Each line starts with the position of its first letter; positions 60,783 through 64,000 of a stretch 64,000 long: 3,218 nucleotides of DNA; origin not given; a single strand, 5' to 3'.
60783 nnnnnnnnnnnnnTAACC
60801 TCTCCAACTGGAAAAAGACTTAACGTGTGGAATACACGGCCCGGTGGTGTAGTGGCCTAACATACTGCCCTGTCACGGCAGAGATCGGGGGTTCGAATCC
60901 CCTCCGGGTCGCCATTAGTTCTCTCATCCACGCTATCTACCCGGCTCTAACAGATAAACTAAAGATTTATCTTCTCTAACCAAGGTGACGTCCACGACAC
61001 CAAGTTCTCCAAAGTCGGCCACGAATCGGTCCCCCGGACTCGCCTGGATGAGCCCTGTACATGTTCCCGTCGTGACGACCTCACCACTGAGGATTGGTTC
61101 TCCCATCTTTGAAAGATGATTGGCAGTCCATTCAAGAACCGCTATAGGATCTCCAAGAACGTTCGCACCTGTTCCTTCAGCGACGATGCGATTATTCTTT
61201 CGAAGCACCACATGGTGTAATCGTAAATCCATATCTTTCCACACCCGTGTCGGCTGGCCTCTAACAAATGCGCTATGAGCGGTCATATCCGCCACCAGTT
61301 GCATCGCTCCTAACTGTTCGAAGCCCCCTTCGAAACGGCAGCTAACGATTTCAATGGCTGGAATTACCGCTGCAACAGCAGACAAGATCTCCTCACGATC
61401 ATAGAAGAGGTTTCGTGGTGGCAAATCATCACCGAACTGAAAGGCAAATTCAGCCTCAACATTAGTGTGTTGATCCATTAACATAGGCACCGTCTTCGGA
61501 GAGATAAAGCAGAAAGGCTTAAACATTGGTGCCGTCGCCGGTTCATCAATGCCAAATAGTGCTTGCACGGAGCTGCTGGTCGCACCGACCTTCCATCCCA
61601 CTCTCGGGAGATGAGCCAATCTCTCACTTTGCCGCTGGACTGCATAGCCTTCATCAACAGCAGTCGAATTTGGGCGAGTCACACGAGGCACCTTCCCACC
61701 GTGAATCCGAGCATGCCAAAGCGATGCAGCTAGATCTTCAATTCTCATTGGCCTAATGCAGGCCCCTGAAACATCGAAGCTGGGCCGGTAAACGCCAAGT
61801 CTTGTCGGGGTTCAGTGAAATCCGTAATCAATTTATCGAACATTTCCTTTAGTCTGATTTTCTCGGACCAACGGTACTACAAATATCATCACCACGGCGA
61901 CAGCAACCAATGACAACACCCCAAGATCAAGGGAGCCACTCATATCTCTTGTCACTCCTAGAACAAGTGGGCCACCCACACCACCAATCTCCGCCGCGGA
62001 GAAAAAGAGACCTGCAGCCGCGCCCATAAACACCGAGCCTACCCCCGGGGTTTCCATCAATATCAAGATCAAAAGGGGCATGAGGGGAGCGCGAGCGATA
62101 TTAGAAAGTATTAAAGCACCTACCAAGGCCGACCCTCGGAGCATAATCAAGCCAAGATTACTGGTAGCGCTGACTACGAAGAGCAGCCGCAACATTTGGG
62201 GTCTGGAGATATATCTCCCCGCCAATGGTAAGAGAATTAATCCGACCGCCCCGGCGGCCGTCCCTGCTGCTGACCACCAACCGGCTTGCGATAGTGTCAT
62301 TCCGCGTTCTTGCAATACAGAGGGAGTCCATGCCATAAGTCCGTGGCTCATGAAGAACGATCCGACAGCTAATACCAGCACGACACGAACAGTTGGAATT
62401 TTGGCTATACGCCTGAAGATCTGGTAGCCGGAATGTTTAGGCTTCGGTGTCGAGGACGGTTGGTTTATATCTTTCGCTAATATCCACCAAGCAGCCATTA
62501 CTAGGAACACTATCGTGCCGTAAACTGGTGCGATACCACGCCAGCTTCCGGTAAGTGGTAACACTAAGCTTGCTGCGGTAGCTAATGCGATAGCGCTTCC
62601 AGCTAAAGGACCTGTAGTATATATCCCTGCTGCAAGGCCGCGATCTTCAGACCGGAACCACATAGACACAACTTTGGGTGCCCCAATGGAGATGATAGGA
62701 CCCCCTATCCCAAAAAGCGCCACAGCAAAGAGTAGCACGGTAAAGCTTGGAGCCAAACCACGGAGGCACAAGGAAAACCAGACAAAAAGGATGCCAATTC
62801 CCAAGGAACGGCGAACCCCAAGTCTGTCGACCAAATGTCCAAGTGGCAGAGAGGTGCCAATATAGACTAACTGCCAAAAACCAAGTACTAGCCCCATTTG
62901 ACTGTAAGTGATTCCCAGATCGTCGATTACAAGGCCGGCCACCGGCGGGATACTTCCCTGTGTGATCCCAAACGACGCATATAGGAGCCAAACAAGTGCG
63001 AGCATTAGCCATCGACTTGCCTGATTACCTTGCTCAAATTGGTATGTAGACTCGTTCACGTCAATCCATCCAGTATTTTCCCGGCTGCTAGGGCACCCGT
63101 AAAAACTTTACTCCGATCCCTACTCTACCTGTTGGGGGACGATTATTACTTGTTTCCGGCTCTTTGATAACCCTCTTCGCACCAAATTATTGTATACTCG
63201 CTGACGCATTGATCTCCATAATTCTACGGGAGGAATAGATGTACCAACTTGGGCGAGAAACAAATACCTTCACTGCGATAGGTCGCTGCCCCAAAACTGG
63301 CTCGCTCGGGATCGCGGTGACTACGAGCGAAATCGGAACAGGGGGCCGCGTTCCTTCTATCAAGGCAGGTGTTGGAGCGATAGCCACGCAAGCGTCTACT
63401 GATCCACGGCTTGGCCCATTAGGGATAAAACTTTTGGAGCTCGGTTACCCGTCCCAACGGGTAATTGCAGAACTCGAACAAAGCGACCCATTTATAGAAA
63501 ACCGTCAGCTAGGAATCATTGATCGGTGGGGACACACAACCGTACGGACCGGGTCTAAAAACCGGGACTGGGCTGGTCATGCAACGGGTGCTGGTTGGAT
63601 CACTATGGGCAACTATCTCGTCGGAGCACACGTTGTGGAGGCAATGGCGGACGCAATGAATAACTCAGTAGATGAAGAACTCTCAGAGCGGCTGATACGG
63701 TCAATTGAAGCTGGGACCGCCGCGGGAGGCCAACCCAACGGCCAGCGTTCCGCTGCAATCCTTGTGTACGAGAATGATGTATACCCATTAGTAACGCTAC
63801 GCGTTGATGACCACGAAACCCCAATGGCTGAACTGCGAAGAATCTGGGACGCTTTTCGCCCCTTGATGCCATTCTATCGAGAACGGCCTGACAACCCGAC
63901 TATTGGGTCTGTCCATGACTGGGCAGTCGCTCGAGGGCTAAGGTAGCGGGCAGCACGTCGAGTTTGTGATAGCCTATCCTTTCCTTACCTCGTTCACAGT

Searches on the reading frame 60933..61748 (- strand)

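Call 17: search_protein_families(library=pfam, proteins=[window:60933-61748:-], max_evalue=0.00001)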
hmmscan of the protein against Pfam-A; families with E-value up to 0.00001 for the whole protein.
window:60933-61748:- (271 aa): 1 family
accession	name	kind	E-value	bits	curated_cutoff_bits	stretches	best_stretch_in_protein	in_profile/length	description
PF01557.24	FAA_hydrolase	-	2.5e-06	27.8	23.9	1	93-255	56-212/214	Fumarylacetoacetate (FAA) hydrolase C-terminal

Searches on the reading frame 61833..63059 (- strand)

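Call 17: search_protein_families(library=pfam, proteins=[window:61833-63059:-], max_evalue=0.00001)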
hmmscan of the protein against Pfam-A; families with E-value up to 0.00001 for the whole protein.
window:61833-63059:- (408 aa): 1 family
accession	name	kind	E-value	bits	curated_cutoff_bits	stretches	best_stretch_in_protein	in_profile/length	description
PF07690.21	MFS_1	-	1.9e-32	113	33.4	1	23-364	1-347/347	Major Facilitator Superfamily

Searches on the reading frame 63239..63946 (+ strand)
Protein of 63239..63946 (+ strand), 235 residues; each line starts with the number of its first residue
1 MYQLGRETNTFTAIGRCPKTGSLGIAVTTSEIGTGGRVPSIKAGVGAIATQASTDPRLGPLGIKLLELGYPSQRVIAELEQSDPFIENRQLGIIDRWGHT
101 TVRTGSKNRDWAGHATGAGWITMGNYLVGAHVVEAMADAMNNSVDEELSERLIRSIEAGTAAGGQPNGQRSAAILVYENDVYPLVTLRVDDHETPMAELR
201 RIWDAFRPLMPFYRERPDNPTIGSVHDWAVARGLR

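Call 17: search_protein_families(library=pfam, proteins=[window:63239-63946:+], max_evalue=0.00001)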
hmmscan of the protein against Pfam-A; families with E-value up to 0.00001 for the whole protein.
window:63239-63946:+ (235 aa): 1 family
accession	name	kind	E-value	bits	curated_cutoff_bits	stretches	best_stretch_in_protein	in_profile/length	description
PF06267.17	DUF1028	-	1.3e-58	198.4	26.2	1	10-199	1-193/193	Family of unknown function (DUF1028)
